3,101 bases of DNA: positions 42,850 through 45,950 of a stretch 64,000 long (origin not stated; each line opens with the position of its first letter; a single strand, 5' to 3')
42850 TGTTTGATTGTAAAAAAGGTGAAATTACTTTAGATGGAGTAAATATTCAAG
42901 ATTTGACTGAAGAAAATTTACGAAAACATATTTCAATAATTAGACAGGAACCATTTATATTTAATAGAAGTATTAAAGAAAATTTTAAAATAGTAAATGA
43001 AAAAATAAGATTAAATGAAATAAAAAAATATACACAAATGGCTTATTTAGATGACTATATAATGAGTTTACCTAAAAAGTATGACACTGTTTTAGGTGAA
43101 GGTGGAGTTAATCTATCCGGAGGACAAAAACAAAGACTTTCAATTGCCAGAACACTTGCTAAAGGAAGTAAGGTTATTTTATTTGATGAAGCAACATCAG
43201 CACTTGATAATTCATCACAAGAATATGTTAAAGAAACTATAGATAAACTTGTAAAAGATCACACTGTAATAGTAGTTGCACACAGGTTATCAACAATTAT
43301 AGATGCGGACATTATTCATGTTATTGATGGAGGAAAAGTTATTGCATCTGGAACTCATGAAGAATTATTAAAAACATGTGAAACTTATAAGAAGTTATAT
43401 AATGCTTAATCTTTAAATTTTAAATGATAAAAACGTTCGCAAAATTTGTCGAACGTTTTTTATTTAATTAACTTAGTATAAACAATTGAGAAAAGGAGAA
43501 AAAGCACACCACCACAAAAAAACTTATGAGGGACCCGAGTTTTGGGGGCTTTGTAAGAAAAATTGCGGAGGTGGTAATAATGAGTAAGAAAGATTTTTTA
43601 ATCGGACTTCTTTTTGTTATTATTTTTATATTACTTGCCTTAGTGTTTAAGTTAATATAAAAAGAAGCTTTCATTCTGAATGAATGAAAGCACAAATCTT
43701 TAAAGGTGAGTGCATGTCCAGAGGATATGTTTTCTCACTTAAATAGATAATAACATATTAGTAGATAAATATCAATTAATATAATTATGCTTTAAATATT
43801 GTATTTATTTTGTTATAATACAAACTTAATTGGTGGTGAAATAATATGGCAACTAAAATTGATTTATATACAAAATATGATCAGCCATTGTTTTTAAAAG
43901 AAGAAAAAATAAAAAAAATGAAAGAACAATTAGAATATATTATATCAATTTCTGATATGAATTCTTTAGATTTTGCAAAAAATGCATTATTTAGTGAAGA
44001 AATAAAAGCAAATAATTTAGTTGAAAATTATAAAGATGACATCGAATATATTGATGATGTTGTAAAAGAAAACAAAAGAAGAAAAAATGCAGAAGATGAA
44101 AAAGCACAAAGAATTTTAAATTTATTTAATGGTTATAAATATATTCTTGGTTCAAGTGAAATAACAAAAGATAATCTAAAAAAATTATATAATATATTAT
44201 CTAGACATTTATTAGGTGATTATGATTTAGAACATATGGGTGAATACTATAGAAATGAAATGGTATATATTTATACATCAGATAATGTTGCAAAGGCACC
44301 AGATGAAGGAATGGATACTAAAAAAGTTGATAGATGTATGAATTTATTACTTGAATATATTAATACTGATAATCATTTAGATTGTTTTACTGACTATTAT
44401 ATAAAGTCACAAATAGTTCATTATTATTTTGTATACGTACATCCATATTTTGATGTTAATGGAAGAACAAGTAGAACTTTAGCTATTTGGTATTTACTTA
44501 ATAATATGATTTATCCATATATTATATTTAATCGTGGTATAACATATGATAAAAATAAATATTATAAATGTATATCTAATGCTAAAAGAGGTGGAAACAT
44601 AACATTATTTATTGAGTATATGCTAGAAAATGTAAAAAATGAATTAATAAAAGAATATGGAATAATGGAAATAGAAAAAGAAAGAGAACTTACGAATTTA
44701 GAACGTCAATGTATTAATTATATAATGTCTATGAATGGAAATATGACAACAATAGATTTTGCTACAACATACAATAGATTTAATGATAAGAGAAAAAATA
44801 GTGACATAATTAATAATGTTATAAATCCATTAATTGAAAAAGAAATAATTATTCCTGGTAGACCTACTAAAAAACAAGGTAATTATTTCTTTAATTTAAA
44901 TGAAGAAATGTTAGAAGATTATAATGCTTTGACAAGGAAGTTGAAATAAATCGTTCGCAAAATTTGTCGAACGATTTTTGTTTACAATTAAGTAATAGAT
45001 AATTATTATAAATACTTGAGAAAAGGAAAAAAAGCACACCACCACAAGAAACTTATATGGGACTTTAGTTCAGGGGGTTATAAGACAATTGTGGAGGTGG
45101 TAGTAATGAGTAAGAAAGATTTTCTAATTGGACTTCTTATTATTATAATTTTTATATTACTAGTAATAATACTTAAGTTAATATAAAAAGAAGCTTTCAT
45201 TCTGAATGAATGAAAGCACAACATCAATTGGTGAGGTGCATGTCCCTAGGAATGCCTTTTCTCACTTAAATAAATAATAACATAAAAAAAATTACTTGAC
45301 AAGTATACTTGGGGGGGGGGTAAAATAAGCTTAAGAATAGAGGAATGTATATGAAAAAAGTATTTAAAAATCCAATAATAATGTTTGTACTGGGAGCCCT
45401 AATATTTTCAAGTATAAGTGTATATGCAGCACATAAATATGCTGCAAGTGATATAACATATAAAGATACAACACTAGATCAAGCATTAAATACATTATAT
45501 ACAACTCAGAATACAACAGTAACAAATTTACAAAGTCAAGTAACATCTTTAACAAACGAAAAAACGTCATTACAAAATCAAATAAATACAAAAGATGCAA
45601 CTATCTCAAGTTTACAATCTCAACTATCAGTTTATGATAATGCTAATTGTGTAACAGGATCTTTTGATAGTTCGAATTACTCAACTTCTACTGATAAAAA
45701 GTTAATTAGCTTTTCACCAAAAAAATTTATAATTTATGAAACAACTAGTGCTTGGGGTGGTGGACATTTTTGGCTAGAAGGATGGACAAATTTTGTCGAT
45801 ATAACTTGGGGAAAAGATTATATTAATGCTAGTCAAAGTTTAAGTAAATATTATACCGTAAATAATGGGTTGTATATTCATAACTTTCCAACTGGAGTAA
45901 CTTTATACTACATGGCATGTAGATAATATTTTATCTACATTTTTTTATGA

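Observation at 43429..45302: Two unannotated type I toxin-antitoxin-like modules with a possibly new 26-aa membrane peptide family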

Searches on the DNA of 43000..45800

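Call 4: search_rna_families(source=window, start=43000, end=45800, threshold=evalue, max_evalue=10)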
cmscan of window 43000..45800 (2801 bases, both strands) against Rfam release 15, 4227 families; matches with E-value up to 10: 7.
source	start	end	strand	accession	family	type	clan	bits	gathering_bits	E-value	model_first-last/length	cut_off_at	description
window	44837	44897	-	RF04352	Plastid-psbA-4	Cis-reg;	CL00153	28.2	56.8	0.042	1-61/61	no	Plastid-psbA-4 3UTR RNA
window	43419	43482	+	RF01586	snoR09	Gene; snRNA; snoRNA; CD-box;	-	23.6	50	2.7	1-84/84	no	small nucleolar RNA snoR09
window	43419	43470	+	RF03815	mir-3051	Gene; miRNA;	-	19.8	100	5.4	1-77/77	no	mir-3051 microRNA precursor family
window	43005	43046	+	RF01666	rox2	Cis-reg;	-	19.5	55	6.8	1-71/71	no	Drosophila rox2 ncRNA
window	43427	43490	-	RF00513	Trp_leader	Cis-reg; leader;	-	16.3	41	8.1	1-100/100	no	Tryptophan operon leader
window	43642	43700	-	RF01714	Ocean-V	Gene; sRNA;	-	16.3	75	9.1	1-72/72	no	Ocean-V RNA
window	43429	43482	-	RF02901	AaHKsRNA41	Gene; sRNA;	-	14.1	97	4.8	1-187/187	no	Aggregatibacter sRNA 41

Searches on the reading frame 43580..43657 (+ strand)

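Call 5: search_protein_families(library=pfam, proteins=[window:43580-43657:+], max_evalue=10)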
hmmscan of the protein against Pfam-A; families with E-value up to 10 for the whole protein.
seq(26 aa): 1 family
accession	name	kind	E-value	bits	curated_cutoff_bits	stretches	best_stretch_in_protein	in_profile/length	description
PF12911.12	OppC_N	-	0.13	12.6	23.9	1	6-26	16-36/53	N-terminal TM domain of oligopeptide transport permease C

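Call 14: search_protein_families(library=ncbifam, proteins=[window:43580-43657:+], max_evalue=10)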
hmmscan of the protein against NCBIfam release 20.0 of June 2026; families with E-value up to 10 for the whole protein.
seq(26 aa): 0 families

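Call 76: search_protein_families(library=phrogs, proteins=[window:43580-43657:+], max_evalue=1)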
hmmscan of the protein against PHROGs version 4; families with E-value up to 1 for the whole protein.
seq(26 aa): 0 families

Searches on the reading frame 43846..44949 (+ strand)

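Call 5: search_protein_families(library=pfam, proteins=[window:43846-44949:+], max_evalue=10)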
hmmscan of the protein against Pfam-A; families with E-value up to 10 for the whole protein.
window:43846-44949:+ (367 aa): 5 families
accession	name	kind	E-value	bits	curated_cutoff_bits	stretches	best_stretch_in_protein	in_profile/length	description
PF02661.23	Fic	-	2.2e-08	35.3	24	1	107-217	3-93/93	Fic/DOC family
PF02265.22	S1-P1_nuclease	-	0.15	12.3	29.5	1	17-125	17-120/258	S1/P1 Nuclease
PF18425.6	CspB_prodomain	-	0.18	12.2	25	1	39-100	5-66/89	Csp protease B prodomain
PF13274.11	SocA_Panacea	-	3.7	8.9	25.7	1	240-305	38-102/113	Antitoxin SocA-like, Panacea domain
PF20369.3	DUF6664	-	6.5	7.9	27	1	258-311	37-90/105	Family of unknown function (DUF6664)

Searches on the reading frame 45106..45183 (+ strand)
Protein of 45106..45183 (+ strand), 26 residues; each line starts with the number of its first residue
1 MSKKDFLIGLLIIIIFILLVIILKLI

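Call 5: search_protein_families(library=pfam, proteins=[window:45106-45183:+], max_evalue=10)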
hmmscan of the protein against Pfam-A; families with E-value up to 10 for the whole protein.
seq(26 aa): 1 family
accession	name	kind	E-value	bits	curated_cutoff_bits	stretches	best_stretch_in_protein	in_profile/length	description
PF12911.12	OppC_N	-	0.14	12.5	23.9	1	6-26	16-36/53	N-terminal TM domain of oligopeptide transport permease C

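Call 14: search_protein_families(library=ncbifam, proteins=[window:45106-45183:+], max_evalue=10)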
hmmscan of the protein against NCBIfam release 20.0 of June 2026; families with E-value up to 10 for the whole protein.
seq(26 aa): 1 family
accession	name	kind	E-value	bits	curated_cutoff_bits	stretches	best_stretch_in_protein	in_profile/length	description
NF006543.0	PRK09039.1-2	equivalog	1.5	8.6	305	1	5-23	22-40/350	peptidoglycan -binding protein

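Call 43: search_dna_similar(query=window:45106-45183:+, collection=phages, mode=protein, max_evalue=10)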
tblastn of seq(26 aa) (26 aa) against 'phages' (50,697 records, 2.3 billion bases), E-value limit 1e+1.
No match.

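Call 76: search_protein_families(library=phrogs, proteins=[window:45106-45183:+], max_evalue=1)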
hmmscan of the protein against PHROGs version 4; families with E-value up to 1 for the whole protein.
seq(26 aa): 0 families
